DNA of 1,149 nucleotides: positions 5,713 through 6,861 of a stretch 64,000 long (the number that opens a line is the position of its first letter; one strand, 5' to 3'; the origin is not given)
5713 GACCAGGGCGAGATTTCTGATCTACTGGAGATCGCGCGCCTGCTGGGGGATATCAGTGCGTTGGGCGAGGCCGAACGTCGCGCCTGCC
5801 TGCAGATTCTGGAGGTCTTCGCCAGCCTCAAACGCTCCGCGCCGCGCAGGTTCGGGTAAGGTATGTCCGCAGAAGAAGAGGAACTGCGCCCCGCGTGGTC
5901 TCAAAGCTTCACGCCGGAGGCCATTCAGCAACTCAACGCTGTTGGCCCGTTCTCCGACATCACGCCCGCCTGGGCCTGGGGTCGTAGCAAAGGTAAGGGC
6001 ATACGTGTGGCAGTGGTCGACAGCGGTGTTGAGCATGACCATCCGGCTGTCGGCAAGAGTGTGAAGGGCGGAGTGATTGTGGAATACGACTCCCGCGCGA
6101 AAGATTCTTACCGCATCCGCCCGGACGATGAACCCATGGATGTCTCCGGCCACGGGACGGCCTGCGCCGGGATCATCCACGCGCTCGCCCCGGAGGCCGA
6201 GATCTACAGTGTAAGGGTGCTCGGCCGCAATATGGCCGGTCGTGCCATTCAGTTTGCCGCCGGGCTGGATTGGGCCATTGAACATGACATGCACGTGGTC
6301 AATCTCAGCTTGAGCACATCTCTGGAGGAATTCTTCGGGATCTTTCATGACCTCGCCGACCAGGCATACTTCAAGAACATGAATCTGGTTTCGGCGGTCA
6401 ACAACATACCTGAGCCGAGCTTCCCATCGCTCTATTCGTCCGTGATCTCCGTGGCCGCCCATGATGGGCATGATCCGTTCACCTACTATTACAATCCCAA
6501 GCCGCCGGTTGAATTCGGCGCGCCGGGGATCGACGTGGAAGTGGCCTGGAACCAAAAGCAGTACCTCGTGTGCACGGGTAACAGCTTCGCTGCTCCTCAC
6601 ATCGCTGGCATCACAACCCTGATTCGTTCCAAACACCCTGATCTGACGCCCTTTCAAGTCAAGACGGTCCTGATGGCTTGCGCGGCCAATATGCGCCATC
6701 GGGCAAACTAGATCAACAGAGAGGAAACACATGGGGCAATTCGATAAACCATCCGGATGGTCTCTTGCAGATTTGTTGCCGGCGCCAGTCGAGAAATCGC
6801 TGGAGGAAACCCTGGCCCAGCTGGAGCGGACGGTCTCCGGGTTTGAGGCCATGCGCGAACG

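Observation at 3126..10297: cNMP-themed neighbourhood: Crp regulator, polycationic 12-repeat protein, GAF protein, signal-less subtilase, M3 oligoendopeptidase and MFS::cNMP-binding transporter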

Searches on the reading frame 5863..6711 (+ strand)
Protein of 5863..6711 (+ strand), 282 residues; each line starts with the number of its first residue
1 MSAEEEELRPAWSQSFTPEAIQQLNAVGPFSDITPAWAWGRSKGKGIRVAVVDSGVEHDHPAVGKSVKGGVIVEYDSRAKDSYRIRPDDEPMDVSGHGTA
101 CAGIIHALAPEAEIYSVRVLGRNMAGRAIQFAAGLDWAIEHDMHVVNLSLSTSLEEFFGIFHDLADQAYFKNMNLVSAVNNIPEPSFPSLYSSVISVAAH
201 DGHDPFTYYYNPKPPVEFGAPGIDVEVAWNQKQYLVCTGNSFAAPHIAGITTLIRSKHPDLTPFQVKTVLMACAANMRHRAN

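Call 3: search_protein_families(library=pfam, proteins=[window:5863-6711:+], max_evalue=0.01)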
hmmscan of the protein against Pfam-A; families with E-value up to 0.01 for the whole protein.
window:5863-6711:+ (282 aa): 1 family
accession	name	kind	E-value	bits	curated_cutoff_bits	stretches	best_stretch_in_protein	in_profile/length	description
PF00082.27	Peptidase_S8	-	5.3e-32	111.7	21.8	1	44-274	1-273/288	Subtilase family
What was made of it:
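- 5863..6711 (+): Small cytoplasmic subtilase (S8, 282 aa) with no signal peptide and no I9 propeptide. PF00082 (call 3).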

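Call 8: search_protein_families(library=ncbifam, proteins=[window:5863-6711:+], max_evalue=0.01)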
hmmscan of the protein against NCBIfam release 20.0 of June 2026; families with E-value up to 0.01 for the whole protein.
window:5863-6711:+ (282 aa): 7 families
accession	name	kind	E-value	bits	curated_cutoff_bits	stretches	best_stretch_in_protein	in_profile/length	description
TIGR03921.1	T7SS_mycosin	equivalog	1.4e-35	123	278.75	1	37-277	5-266/353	type VII secretion-associated serine protease mycosin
NF049966.1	QH_SP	equivalog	3.8e-28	98.3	165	1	48-275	1-212/219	subtilisin-like serine protease QhpE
NF033595.1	denti_PrtP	equivalog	2.7e-11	42.8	300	1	146-277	342-481/606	dentilisin complex serine proteinase subunit PrtP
NF040553.1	SGO_0316_fam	subfamily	1.1e-05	23.4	1400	1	214-271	669-728/1486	SGO_0316/SGO_0317 family LPXTG-anchored serine peptidase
TIGR03895.1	protease_PatA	subfamily_domain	0.0003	19.7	421.05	1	94-275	17-201/606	PatA/PatG family cyanobactin maturation protease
NF040809.1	germ_prot_CspBA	exception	0.0013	16.4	1250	0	94-181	155-253/1099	bifunctional germination protease/germinant receptor pseudoprotease CspBA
NF051851.1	AtpSerPepEprS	equivalog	0.0018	16.3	1700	0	220-276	283-339/988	autotransporter serine peptidase EprS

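Call 9: search_protein_families(library=padloc, proteins=[window:5863-6711:+], max_evalue=0.01)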
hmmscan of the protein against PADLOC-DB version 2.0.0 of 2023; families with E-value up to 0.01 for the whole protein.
window:5863-6711:+ (282 aa): 2 families
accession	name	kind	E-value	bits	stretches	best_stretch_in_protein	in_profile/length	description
PDLC03014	subtilase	-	9.8e-20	69.4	1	37-277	165-378/391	-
PDLC02198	IetS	-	0.0008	15.5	1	47-104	254-300/795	-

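Call 17: find_homologous_proteins(query=window:5863-6711:+, max_evalue=1e-20)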
Query window:5863-6711:+ (282 aa): 7997 proteins with E <= 1e-20 among 8000 candidates; the best 120 are listed.
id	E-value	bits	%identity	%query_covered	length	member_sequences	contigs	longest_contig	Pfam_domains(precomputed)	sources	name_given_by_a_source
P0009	2.3e-190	649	100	100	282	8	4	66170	PF00082.28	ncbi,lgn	ncbi:MAG TPA: S8 family serine peptidase [Anaerolineales bacterium]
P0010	2.2e-170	584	90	99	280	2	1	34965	PF00082.28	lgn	-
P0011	3.7e-169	580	90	97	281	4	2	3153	PF00082.28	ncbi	-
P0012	9.6e-168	575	87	100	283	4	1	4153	PF00082.28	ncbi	-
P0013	1.0e-167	575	87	99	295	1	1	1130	PF00082.28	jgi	jgi:subtilisin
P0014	1.1e-166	571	89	97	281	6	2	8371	PF00082.28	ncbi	-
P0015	2.1e-166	570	87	99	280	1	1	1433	PF00082.28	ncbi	-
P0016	3.4e-166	570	89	98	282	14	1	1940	PF00082.28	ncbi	-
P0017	7.4e-166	569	87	99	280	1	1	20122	PF00082.28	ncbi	-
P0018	2.9e-165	567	88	99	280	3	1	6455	PF00082.28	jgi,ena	-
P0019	4.0e-164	563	88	97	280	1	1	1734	PF00082.28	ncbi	-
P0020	4.1e-164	563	86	97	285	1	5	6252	PF00082.28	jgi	jgi:subtilisin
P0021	5.5e-164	563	86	97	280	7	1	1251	PF00082.28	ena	-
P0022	5.9e-164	562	88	99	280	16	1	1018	PF00082.28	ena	-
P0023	8.0e-164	562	88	97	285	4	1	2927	PF00082.28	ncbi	-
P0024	1.8e-163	561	86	99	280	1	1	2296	PF00082.28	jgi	jgi:subtilisin family serine protease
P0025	8.8e-163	559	85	98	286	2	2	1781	PF00082.28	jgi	jgi:subtilisin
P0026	9.7e-163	558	85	98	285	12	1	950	PF00082.28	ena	-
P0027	3.2e-162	557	87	99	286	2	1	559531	PF00082.28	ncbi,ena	-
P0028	4.1e-162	556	85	99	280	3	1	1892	PF00082.28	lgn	-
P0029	5.2e-162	556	86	98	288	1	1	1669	PF00082.28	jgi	-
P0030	1.2e-161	555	86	98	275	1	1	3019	PF00082.28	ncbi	-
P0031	2.0e-161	554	85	99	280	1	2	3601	PF00082.28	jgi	jgi:subtilisin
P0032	2.3e-161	554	85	99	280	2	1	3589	PF00082.28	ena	-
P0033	7.3e-161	552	85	97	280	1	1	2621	PF00082.28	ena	-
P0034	7.6e-161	552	85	98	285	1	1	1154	PF00082.28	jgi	jgi:subtilisin family serine protease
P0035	9.3e-161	552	85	98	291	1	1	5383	PF00082.28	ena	-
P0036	9.8e-161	552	86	97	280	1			PF00082.28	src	-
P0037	1.7e-160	551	86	98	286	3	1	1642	PF00082.28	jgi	jgi:subtilisin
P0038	1.1e-159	548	85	99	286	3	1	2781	PF00082.28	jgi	jgi:subtilisin family serine protease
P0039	2.1e-159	547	83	99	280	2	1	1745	PF00082.28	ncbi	-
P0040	2.2e-159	547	83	99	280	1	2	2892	PF00082.28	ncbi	-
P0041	2.5e-159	547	84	99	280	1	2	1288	PF00082.28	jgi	jgi:subtilisin family serine protease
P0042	6.8e-159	546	86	97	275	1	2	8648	PF00082.28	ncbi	-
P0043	7.4e-159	546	83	98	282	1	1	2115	PF00082.28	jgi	jgi:subtilisin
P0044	1.2e-158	545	83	98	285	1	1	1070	PF00082.28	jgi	jgi:subtilisin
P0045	1.7e-158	545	84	98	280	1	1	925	PF00082.28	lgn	-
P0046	2.0e-158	544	84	99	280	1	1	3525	PF00082.28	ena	-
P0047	4.4e-158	543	84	98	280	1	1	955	PF00082.28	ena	-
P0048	6.6e-158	543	83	98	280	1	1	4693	PF00082.28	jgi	jgi:subtilisin family serine protease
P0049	7.6e-158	542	82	99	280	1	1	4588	PF00082.28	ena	-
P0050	9.1e-158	542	82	98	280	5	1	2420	PF00082.28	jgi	jgi:subtilisin family serine protease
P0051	1.1e-157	542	82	99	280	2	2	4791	PF00082.28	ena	-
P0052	1.1e-157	542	82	99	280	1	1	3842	PF00082.28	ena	-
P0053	1.4e-157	541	82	98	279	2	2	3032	PF00082.28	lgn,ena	-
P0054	1.6e-157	541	83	98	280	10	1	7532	PF00082.28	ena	-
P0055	1.9e-157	541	82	99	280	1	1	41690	PF00082.28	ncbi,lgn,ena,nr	ncbi:MAG TPA: S8 family serine peptidase [Anaerolineales bacterium]|nr:S8 family serine peptidase [A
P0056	2.2e-157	541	83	97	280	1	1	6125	PF00082.28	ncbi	-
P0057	2.3e-157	541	82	97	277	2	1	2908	PF00082.28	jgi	jgi:subtilisin family serine protease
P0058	2.5e-157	541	83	98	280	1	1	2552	PF00082.28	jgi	jgi:subtilisin family serine protease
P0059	2.6e-157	541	82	98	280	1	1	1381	PF00082.28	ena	-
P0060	2.7e-157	541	82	98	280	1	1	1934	PF00082.28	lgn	-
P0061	3.7e-157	540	83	99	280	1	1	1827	PF00082.28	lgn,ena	-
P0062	4.3e-157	540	82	98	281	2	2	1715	PF00082.28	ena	-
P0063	4.5e-157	540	83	98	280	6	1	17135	PF00082.28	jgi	jgi:subtilisin family serine protease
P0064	1.0e-156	539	83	98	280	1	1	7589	PF00082.28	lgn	-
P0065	1.2e-156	538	82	98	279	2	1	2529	PF00082.28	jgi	-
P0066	1.4e-156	538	83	98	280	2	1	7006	PF00082.28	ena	-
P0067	1.8e-156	538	81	97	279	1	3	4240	PF00082.28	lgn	-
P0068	2.6e-156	537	82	97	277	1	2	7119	PF00082.28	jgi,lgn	jgi:subtilisin family serine protease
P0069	2.8e-156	537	82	98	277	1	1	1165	PF00082.28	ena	-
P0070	2.8e-156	537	82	98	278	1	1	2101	PF00082.28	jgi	jgi:subtilisin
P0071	3.0e-156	537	82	98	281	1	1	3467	PF00082.28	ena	-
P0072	3.5e-156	537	81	97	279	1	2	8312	PF00082.28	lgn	-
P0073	4.5e-156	537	82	98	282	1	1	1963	PF00082.28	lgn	-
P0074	4.5e-156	537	81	97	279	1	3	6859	PF00082.28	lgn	-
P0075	5.5e-156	536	83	98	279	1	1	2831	PF00082.28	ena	-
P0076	7.1e-156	536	81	99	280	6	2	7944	PF00082.28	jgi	jgi:subtilisin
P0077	7.3e-156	536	81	98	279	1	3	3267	PF00082.28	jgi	jgi:subtilisin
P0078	8.5e-156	536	82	98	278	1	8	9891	PF00082.28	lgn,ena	-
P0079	8.5e-156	536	82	98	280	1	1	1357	PF00082.28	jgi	jgi:subtilisin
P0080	8.9e-156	536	81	97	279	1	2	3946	PF00082.28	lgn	-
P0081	1.2e-155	535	82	99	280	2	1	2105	PF00082.28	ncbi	-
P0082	1.7e-155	535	80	97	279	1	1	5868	PF00082.28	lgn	-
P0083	1.8e-155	535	81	97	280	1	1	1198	PF00082.28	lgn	-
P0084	1.8e-155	535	82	98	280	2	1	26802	PF00082.28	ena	-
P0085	1.8e-155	535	81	98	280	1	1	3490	PF00082.28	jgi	jgi:subtilisin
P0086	2.0e-155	534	81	98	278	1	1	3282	PF00082.28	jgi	jgi:subtilisin family serine protease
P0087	2.2e-155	534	82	99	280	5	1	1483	PF00082.28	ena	-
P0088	2.5e-155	534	81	97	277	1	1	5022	PF00082.28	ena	-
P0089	3.1e-155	534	82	98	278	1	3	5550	PF00082.28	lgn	-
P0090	4.3e-155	533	80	97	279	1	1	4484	PF00082.28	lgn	-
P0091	4.5e-155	533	82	98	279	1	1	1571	PF00082.28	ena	-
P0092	4.6e-155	533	81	99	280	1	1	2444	PF00082.28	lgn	-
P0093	5.4e-155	533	81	98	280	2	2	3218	PF00082.28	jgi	-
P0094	5.4e-155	533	82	98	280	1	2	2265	PF00082.28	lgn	-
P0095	6.3e-155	533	82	98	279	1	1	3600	PF00082.28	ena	-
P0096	6.3e-155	533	81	98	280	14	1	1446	PF00082.28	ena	-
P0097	7.0e-155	533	81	98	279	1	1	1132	PF00082.28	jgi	jgi:subtilisin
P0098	7.1e-155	533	82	97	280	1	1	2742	PF00082.28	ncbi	-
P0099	7.9e-155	532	82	98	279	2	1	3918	PF00082.28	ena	-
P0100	9.3e-155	532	82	97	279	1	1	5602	PF00082.28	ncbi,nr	ncbi:MAG TPA: S8 family serine peptidase [Anaerolineales bacterium]|nr:S8 family serine peptidase [A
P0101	1.1e-154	532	81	98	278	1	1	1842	PF00082.28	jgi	-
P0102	1.5e-154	532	82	98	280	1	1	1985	PF00082.28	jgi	-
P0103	1.8e-154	531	79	99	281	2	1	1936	PF00082.28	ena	-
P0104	2.1e-154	531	81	98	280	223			PF00082.28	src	-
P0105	2.2e-154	531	82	98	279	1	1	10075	PF00082.28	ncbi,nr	ncbi:MAG TPA: S8 family serine peptidase [Anaerolineales bacterium]|nr:S8 family serine peptidase [A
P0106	2.5e-154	531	82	98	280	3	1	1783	PF00082.28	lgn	-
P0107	3.1e-154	531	81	98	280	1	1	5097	PF00082.28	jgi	-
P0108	3.5e-154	530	82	98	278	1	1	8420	PF00082.28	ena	-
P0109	3.8e-154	530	81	99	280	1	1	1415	PF00082.28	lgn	-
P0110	4.6e-154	530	81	99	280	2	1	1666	PF00082.28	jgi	-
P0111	5.5e-154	530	81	97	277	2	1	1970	PF00082.28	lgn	-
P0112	1.1e-153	529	82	98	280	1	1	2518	PF00082.28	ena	-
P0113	1.2e-153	529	81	98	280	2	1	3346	PF00082.28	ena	-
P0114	1.5e-153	528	81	99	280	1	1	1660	PF00082.28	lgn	-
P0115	1.5e-153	528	80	98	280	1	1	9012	PF00082.28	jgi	-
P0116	1.9e-153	528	81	99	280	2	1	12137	PF00082.28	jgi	jgi:subtilisin family serine protease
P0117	2.0e-153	528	81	99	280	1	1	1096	PF00082.28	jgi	-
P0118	3.1e-153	527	82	96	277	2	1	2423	PF00082.28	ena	-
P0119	4.1e-153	527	81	98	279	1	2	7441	PF00082.28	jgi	jgi:subtilisin family serine protease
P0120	5.1e-153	527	80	98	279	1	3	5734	PF00082.28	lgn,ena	-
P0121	7.2e-153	526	79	99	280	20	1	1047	PF00082.28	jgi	-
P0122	7.3e-153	526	81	98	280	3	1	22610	PF00082.28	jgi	jgi:subtilisin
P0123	7.9e-153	526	80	98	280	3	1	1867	PF00082.28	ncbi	-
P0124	1.1e-152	525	80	99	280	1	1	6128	PF00082.28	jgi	jgi:subtilisin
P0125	1.4e-152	525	81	97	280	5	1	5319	PF00082.28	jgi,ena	-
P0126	1.4e-152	525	81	98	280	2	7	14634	PF00082.28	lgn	-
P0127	1.5e-152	525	81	97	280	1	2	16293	PF00082.28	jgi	jgi:subtilisin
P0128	1.7e-152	525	81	98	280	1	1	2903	PF00082.28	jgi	jgi:subtilisin family serine protease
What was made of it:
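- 5863..6711 (+): More than 120 homologous clusters share 79-100% identity (call 17).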

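Call 19: find_related_loci(query=A1, collection=genome_contigs, flank=10000)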
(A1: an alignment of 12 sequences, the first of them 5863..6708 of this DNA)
Query A1 (282 aa) in genome_contigs; peptide patterns used: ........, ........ (x = any residue, [..] = any of these).
345 stretches matched a pattern; 221 encode a relative of the query (tblastn E <= 1e-3); the best 80 are kept; 80 distinct loci.
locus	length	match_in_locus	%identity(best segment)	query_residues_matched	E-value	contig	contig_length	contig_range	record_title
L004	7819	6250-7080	83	5-281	3e-164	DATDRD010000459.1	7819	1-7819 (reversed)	MAG TPA_asm: Anaerolineales bacterium isolate SMAG_U7968 k141_1915495, whole genome shotgun sequence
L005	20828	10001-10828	84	5-280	8e-164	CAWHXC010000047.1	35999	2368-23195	MAG: uncultured Chloroflexia bacterium isolate MFD02979.bin.2.116 genome assembly, contig: contig_85998, whole genome sh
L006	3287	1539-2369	82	5-281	9e-171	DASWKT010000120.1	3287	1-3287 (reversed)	MAG TPA_asm: Anaerolineales bacterium isolate SMAG_U2929 k141_2685374, whole genome shotgun sequence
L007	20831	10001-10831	83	5-281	2e-162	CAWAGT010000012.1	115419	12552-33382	MAG: uncultured Chloroflexia bacterium isolate MFD04944.bin.1.53 genome assembly, contig: contig_78638, whole genome sho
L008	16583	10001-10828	83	5-280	2e-162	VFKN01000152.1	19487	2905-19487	MAG: Anaerolineaceae bacterium isolate Bin_61_3 c_000004516631, whole genome shotgun sequence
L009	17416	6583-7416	82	5-282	4e-161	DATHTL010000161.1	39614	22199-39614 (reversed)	MAG TPA_asm: Anaerolineales bacterium isolate SMAG_U16076 k141_730462, whole genome shotgun sequence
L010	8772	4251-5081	82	5-281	2e-160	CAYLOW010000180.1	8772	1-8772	MAG TPA_asm: uncultured Anaerolinea sp. isolate SRP272421_co2_256 genome assembly, contig: NODE_30495_length_8772_cov_12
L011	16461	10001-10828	82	5-280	2e-160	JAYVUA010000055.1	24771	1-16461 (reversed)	MAG: Anaerolineales bacterium isolate GL74_UP_metabat_203 GL74_UP_metabat_203_54, whole genome shotgun sequence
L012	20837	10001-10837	80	3-281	5e-160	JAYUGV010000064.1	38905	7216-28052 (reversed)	MAG: Anaerolineales bacterium isolate GFS_8262 GFS_8262_63, whole genome shotgun sequence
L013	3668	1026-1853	82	5-280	3e-166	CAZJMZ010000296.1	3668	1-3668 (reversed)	MAG TPA_asm: uncultured Anaerolinea sp. isolate binchicken_co197_376 genome assembly, contig: NODE_57442_length_3668_cov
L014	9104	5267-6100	81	5-282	4e-159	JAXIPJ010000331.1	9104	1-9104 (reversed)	MAG: Anaerolineales bacterium isolate Fractures_MAG_16 c_000000005471, whole genome shotgun sequence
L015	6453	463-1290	81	5-280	9e-160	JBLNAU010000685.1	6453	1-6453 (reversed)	MAG: Syntrophothermus sp. isolate MAG169 PRJNA951521_bin29_renamed_684, whole genome shotgun sequence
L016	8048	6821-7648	81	5-280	1e-158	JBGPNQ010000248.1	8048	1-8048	MAG: Anaerolineae bacterium isolate OBJ_0618_7090110_210 k141_8829407_length_8048_cov_10.0000, whole genome shotgun sequ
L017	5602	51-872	82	5-278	5e-160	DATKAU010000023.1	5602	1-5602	MAG TPA_asm: Anaerolineales bacterium isolate SMAG_U14402 k141_810035, whole genome shotgun sequence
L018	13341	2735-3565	79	5-281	4e-156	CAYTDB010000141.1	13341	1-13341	MAG TPA_asm: uncultured Anaerolinea sp. isolate SRP319275_co4_111 genome assembly, contig: NODE_2760_length_13341_cov_17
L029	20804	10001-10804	76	10-277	2e-143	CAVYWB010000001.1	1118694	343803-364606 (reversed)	MAG: uncultured Chloroflexia bacterium isolate MFD01476.bin.1.140 genome assembly, contig: contig_13592, whole genome sh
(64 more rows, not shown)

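Call 28: search_protein_families(library=pfam, proteins=[L029:1-4965:+, L029:4975-5325:+, L029:5318-6364:+, L029:6366-7616:+, L029:14565-15299:+, L029:16661-17896:+], max_evalue=0.001)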
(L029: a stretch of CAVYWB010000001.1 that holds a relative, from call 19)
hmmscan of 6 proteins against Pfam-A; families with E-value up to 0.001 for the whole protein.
L029:1-4965:+ (1654 aa): 8 families
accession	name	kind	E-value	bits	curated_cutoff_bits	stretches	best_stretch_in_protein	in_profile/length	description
PF13185.12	GAF_2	-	5.9e-103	341.1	28.6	7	810-945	2-136/136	GAF domain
PF01590.32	GAF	-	4e-78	260.8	22.4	6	975-1113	1-133/133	GAF domain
PF13492.12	GAF_3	-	7e-54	182.1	27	4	977-1115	3-129/129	GAF domain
PF00072.30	Response_reg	-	1.1e-45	154.8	30.2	2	1535-1647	1-110/111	Response regulator receiver domain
PF02518.31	HATPase_c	-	7.9e-27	94.3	26.4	1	1247-1367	1-109/111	Histidine kinase-, DNA gyrase B-, and HSP90-like ATPase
PF15714.11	SpoVT_C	-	3.1e-26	92.4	27.5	1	522-594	55-125/128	Stage V sporulation protein T C-terminal, transcription factor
PF00512.31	HisKA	-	2.1e-21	76.2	26.9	1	1136-1200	2-66/66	His Kinase A (phospho-acceptor) domain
PF11849.14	DUF3369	-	3.3e-08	34.4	27.2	0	890-951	105-166/168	Domain of unknown function (DUF3369)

L029:4975-5325:+ (116 aa): 1 family
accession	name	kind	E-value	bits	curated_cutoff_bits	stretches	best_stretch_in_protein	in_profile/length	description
PF01627.28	Hpt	-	6.8e-12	45.9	24.6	1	26-104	1-79/84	Hpt domain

L029:5318-6364:+ (348 aa): 2 families
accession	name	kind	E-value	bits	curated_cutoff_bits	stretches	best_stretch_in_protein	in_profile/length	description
PF00211.25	Guanylate_cyc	-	1.9e-28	99.8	21.9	1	162-335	8-175/183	Adenylate and Guanylate cyclase catalytic domain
PF00072.30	Response_reg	-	5.9e-27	94.5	30.2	1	10-120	2-110/111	Response regulator receiver domain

L029:6366-7616:+ (416 aa): 2 families
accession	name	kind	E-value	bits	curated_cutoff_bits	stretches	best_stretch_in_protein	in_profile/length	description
PF07228.17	SpoIIE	-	2.5e-46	158.5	25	1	220-410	2-191/192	Stage II sporulation protein E (SpoIIE)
PF00027.35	cNMP_binding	-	6e-18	65.1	27.5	1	32-117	4-88/89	Cyclic nucleotide-binding domain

L029:14565-15299:+ (244 aa): 2 families
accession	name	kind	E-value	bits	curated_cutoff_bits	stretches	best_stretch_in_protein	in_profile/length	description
PF00702.32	Hydrolase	-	9.9e-12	46.1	26.4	1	12-191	2-185/191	haloacid dehalogenase-like hydrolase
PF13419.12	HAD_2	-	4.2e-07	30.7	23.8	1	14-190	1-165/178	Haloacid dehalogenase-like hydrolase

L029:16661-17896:+ (411 aa): 0 families
